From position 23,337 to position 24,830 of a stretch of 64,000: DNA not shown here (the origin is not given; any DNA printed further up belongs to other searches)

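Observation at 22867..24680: Translationally coupled REC protein and cytoplasmic zinc-ribbon histidine kinase with a degenerate H-box, inside the R-M island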

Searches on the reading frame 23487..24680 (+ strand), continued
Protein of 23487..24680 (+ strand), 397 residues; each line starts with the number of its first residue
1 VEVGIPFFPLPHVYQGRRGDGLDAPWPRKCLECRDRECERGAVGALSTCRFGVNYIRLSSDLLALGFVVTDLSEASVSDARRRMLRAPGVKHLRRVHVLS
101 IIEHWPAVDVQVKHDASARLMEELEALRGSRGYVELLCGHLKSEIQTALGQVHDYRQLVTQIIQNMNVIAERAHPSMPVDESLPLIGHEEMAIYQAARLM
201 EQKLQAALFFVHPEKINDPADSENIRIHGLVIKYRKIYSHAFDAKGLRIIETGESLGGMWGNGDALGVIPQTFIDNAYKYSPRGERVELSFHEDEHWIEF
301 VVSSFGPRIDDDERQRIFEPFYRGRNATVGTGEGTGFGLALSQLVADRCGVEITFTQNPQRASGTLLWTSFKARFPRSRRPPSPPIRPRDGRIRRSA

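Call 42: search_protein_families(library=padloc, proteins=[L021:5920-9216:+, L021:9176-14020:+, L017:1287-5537:+, L018:1958-6034:+, L013:12250-15750:-, L011:6194-8980:-, L011:11879-14500:-, L008:14892-17834:+], max_evalue=1e-10)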
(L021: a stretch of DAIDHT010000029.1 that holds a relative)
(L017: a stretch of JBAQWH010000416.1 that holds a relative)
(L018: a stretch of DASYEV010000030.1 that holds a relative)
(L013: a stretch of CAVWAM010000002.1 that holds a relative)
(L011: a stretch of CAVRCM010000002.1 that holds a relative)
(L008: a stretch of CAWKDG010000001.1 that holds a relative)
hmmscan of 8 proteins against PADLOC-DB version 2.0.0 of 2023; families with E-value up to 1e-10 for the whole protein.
L021:5920-9216:+ (1099 aa): 32 families (the best 25 are shown)
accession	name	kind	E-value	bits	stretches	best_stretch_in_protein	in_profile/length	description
PDLC02621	DrmD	-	1.7e-192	640.3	1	24-1096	9-1037/1040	DrmD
PDLC02572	DrmA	-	5.5e-140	466.2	1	25-1094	11-1035/1043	DrmA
PDLC02632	DrmD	-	2.2e-120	401.1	1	25-671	13-637/662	DrmD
PDLC02633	DrmD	-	2.5e-113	377.7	1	58-774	51-754/839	DrmD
PDLC02624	DrmD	-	1.9e-85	285.7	1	181-684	1-491/652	DrmD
PDLC02622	DrmD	-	3.6e-72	241.5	1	27-440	15-409/422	DrmD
PDLC02504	BrxHI|BrxHII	-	1e-66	223.6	1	143-699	108-621/971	BrxHII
PDLC00659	HmaA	-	3.2e-66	222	1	164-703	125-652/1176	SNF2 helicase / DEAD-box helicase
PDLC02500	BrxHI|BrxHII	-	7.6e-65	218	1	138-791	84-716/933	BrxHI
PDLC02623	DrmD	-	4.1e-56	188.4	2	531-717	506-684/1040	DrmD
PDLC02620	DrmD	-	2.7e-49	166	2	155-440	111-377/1060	DrmD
PDLC02840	DpdE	-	1.1e-43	147.7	2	533-673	537-668/1091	DpdE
PDLC02619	DrmD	-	1.6e-42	143.7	2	156-586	47-441/872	DrmD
PDLC02625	DrmD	-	1.9e-42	143.8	1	331-717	67-432/792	DrmD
PDLC02843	DpdE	-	2.1e-41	139.8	2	553-758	564-776/1091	DpdE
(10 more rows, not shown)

L021:9176-14020:+ (1615 aa): 18 families
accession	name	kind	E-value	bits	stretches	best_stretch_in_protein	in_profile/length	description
PDLC03622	REase_MTase_IIG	-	0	1220.3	2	146-1226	2-1145/1524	Type IIG restriction enzyme-methyltransferase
PDLC02643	DrmMI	-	3.8e-118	394.1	1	18-928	12-886/1347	DrmMI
PDLC02638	DrmMI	-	7.9e-84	280.4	2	554-925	535-886/935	DrmMI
PDLC02645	DrmMI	-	1.8e-58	196.4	2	559-751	535-723/772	DrmMI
PDLC03618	REase_MTase_IIG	-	1.8e-54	182.6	2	556-750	532-722/1429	Type IIG restriction enzyme-methyltransferase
PDLC03613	REase_MTase_IIG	-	2.3e-51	172.6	2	1031-1201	821-991/1250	Type IIG restriction enzyme-methyltransferase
PDLC02644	DrmMI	-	8.8e-40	134.4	1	553-749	45-237/988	DrmMI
PDLC02639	DrmMI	-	1.5e-39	134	1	570-744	247-389/803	DrmMI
PDLC03620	REase_MTase_IIG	-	1.2e-36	123.8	1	558-742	543-726/1378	Type IIG restriction enzyme-methyltransferase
PDLC02642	DrmMI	-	1.3e-30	104.4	1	144-483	150-494/594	DrmMI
PDLC03611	REase_MTase_IIG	-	5.9e-29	98.2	0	688-743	600-655/1532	Type IIG restriction enzyme-methyltransferase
PDLC03614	REase_MTase_IIG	-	5e-24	82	1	540-745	494-684/1584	Type IIG restriction enzyme-methyltransferase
PDLC02646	DrmMI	-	1.6e-22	77.5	1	690-752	46-109/792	DrmMI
PDLC03604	REase_MTase_IIG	-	4.4e-19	66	1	599-721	376-474/1011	Type IIG restriction enzyme-methyltransferase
PDLC03612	REase_MTase_IIG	-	1.6e-18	64.3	1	600-723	497-621/1247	Type IIG restriction enzyme-methyltransferase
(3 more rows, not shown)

L017:1287-5537:+ (1417 aa): 0 families

L018:1958-6034:+ (1359 aa): 0 families

L013:12250-15750:- (1166 aa): 0 families

L011:6194-8980:- (928 aa): 0 families

L011:11879-14500:- (873 aa): 32 families (the best 25 are shown)
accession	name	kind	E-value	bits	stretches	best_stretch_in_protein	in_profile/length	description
PDLC04042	PD-T4-6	-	1.4e-90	301.9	1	7-289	6-278/292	-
PDLC04061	PD-T4-6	-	5.7e-82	274.8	1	10-298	16-299/510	-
PDLC04053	PD-T4-6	-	3.9e-81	270.9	1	5-307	4-294/311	-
PDLC04060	PD-T4-6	-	4.7e-81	271.1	1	7-297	5-283/486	-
PDLC04043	PD-T4-6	-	1.8e-76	256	1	10-325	15-320/452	-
PDLC04138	mad6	-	2.1e-69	233.1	1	6-296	47-326/659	mads_6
PDLC04047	PD-T4-6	-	5.1e-68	227.5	1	4-301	4-293/327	-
PDLC04054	PD-T4-6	-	3e-67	225.5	1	1-279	1-269/347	-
PDLC04052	PD-T4-6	-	3.6e-67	225.7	1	7-292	6-285/496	-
PDLC04039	PD-T4-6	-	7.7e-67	224.3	1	9-288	13-280/458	-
PDLC04057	PD-T4-6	-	8.6e-66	220.8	1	7-295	5-282/443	-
PDLC04040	PD-T4-6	-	5.3e-65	218.2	1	18-284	2-266/547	-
PDLC04041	PD-T4-6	-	1.1e-63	214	1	10-277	28-287/443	-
PDLC04048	PD-T4-6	-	4.7e-63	211.7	1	9-281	9-270/354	-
PDLC01088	C3a189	-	2.4e-61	206.3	1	7-269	3-248/840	kinase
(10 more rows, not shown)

L008:14892-17834:+ (981 aa): 0 families

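Call 48: search_protein_families(library=padloc, proteins=[P0149, P0129, P0193, P0208, P0227], max_evalue=0.01)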
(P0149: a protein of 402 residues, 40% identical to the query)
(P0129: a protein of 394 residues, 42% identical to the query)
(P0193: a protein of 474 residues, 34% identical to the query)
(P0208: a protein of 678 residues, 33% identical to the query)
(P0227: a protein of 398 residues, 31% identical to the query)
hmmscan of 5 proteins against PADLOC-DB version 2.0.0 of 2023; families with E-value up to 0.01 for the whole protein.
P0149 (402 aa): 4 families
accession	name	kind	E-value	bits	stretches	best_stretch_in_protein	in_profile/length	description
PDLC04647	PDC-M43B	-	1.1e-11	42.4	1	223-357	187-320/347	-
PDLC04650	PDC-M43B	-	8e-08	29.9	1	268-357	230-321/344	-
PDLC04649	PDC-M43B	-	0.00031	17.8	1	272-364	236-328/345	-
PDLC04648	PDC-M43B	-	0.00086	16.4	1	270-342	237-310/361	-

P0129 (394 aa): 4 families
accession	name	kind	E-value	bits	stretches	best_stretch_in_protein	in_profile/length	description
PDLC04647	PDC-M43B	-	3.9e-16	57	1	219-363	185-330/347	-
PDLC04650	PDC-M43B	-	4.5e-10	37.3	1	224-359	189-325/344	-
PDLC04649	PDC-M43B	-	3.4e-08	30.9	1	198-355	165-321/345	-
PDLC04648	PDC-M43B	-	8.9e-07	26.2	1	209-351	180-321/361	-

P0193 (474 aa): 3 families
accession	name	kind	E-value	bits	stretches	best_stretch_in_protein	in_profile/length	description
PDLC04647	PDC-M43B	-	2.8e-07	27.9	1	342-458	203-319/347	-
PDLC04650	PDC-M43B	-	0.00031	18.1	1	276-458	140-320/344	-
PDLC04648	PDC-M43B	-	0.0086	13.1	0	330-459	195-325/361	-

P0208 (678 aa): 3 families
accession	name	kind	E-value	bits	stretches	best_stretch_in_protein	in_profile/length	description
PDLC04647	PDC-M43B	-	1.6e-07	28.7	1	562-646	233-317/347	-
PDLC04650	PDC-M43B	-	9.4e-05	19.8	1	562-647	232-319/344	-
PDLC04648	PDC-M43B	-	0.0036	14.3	0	563-644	238-320/361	-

P0227 (398 aa): 2 families
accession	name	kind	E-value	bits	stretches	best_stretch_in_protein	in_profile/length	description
PDLC04647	PDC-M43B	-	2e-06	25.1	1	287-375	232-319/347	-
PDLC04650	PDC-M43B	-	3.6e-06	24.5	1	253-377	199-322/344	-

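Call 54: find_encoding_contigs(protein=P0110, flank=10000, max_places=8)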
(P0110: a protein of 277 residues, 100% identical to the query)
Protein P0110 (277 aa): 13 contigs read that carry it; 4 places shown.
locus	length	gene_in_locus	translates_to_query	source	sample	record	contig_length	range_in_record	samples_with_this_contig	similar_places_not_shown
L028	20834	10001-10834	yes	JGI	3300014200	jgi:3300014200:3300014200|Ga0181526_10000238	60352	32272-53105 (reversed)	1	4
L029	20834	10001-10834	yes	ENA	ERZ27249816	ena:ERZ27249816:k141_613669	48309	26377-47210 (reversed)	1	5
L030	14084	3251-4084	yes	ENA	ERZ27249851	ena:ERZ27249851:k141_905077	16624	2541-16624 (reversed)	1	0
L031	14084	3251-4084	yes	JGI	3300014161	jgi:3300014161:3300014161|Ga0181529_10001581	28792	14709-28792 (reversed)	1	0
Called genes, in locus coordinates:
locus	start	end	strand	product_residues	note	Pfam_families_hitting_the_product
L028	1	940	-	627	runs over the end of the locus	PF00456:Transketolase_N, PF02779:Transket_pyr, PF02780:Transketolase_C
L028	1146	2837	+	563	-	PF09286:Pro-kuma_activ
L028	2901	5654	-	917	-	PF13191:AAA_16, PF14559:TPR_19 (faint), PF00196:GerE, PF08281:Sigma70_r4_2 (weak)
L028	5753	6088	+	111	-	PF14026:SCO4226-like (weak)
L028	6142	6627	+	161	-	-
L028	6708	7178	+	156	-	-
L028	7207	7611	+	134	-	-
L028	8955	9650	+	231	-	-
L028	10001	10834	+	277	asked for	PF02518:HATPase_c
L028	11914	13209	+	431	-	PF00145:DNA_methylase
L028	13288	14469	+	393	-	PF09545:RE_AccI (faint)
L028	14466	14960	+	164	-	-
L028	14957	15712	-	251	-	-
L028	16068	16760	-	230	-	PF00702:Hydrolase, PF12710:HAD, PF13419:HAD_2, PF13242:Hydrolase_like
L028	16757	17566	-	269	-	PF03437:BtpA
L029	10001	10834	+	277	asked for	PF02518:HATPase_c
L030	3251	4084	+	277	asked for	PF02518:HATPase_c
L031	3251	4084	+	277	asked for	PF02518:HATPase_c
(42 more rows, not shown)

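Call 57: search_protein_families(library=pfam, proteins=[L008:8265-9161:-, L008:11349-12431:-, L012:11144-12388:+, L013:8088-9281:-, L015:1021-2106:+, L017:11383-12480:+, L018:7045-8142:-, L022:11545-12327:+, L024:8012-9004:+], max_evalue=0.001)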
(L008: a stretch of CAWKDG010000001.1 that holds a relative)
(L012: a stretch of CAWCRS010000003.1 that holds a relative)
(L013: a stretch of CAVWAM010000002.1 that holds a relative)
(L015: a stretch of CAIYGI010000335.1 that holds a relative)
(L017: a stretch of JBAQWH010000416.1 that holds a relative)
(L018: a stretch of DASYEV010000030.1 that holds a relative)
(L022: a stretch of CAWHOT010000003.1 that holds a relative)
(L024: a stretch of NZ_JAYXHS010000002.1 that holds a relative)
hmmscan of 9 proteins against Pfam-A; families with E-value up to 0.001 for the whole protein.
L008:8265-9161:- (298 aa): 1 family
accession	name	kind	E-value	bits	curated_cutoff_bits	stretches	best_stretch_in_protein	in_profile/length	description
PF10137.14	CAP12-PCTIR_TIR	-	2e-06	28.2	24.7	1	236-293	1-59/119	CAP12/Pycsar effector protein, TIR domain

L008:11349-12431:- (360 aa): 1 family
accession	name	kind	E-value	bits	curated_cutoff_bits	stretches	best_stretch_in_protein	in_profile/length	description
PF00589.27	Phage_integrase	-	6.4e-15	55.8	27.1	1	163-345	9-167/172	Phage integrase family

L012:11144-12388:+ (415 aa): 0 families

L013:8088-9281:- (397 aa): 0 families

L015:1021-2106:+ (362 aa): 0 families

L017:11383-12480:+ (366 aa): 3 families
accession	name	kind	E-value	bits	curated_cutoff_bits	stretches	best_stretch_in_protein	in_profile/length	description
PF13602.12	ADH_zinc_N_2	-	6.7e-22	79.3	27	1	221-348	1-134/134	Zinc-binding dehydrogenase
PF08240.17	ADH_N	-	1e-15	58.3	23.5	1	56-145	1-100/104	Alcohol dehydrogenase GroES-like domain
PF00107.32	ADH_zinc_N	-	3.1e-14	53.5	31.8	1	190-273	1-91/129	Zinc-binding dehydrogenase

L018:7045-8142:- (365 aa): 1 family
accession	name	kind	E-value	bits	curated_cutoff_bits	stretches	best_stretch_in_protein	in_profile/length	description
PF22596.2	Scabin-like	-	0.00069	20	27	0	231-323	27-115/130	Scabin-like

L022:11545-12327:+ (261 aa): 1 family
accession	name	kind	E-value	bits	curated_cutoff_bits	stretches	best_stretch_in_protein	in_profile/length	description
PF22491.1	DUF6988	-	2.2e-21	76.8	27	1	97-227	2-136/167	Family of unknown function (DUF6988)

L024:8012-9004:+ (331 aa): 3 families
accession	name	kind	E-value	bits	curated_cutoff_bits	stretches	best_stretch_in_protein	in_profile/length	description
PF04471.18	Mrr_cat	-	1.9e-29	102.6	21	1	155-270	1-115/115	Restriction endonuclease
PF01396.24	Zn_ribbon_Top1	-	1.7e-11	44.2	32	1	294-325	3-34/39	Topoisomerase DNA binding C4 zinc finger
PF22722.2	NA-iREase1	-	3.5e-05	24.2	27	1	163-256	1-93/106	NACHT-associated inactive Restriction Endonuclease 1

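Call 58: search_protein_families(library=pfam, proteins=[L011:11127-11444:+, L017:11142-11393:+, L018:11160-11573:+, L024:11090-11500:+, L010:2032-2565:-, L019:1610-2314:-, L020:7348-8196:-, L020:9128-9859:+, L022:8816-9349:-], max_evalue=0.001)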
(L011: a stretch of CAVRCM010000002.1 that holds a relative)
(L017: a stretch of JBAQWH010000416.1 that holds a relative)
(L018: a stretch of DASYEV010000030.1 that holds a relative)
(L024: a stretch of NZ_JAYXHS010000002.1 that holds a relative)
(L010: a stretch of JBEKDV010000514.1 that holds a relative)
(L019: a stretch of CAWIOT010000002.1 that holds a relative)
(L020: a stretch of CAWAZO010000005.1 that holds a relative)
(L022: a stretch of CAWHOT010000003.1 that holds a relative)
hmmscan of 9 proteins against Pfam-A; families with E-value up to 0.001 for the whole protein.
L011:11127-11444:+ (106 aa): 0 families

L017:11142-11393:+ (83 aa): 0 families

L018:11160-11573:+ (138 aa): 0 families

L024:11090-11500:+ (137 aa): 0 families

L010:2032-2565:- (177 aa): 0 families

L019:1610-2314:- (234 aa): 0 families

L020:7348-8196:- (282 aa): 0 families

L020:9128-9859:+ (244 aa): 2 families
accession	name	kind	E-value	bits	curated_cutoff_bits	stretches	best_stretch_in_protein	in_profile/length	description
PF13340.11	DUF4096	-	7.9e-23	80.9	34.3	1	8-81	1-73/76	Putative transposase of IS4/5 family (DUF4096)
PF01609.27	DDE_Tnp_1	-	0.00067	19.9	23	1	146-217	48-119/200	Transposase DDE domain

L022:8816-9349:- (177 aa): 0 families
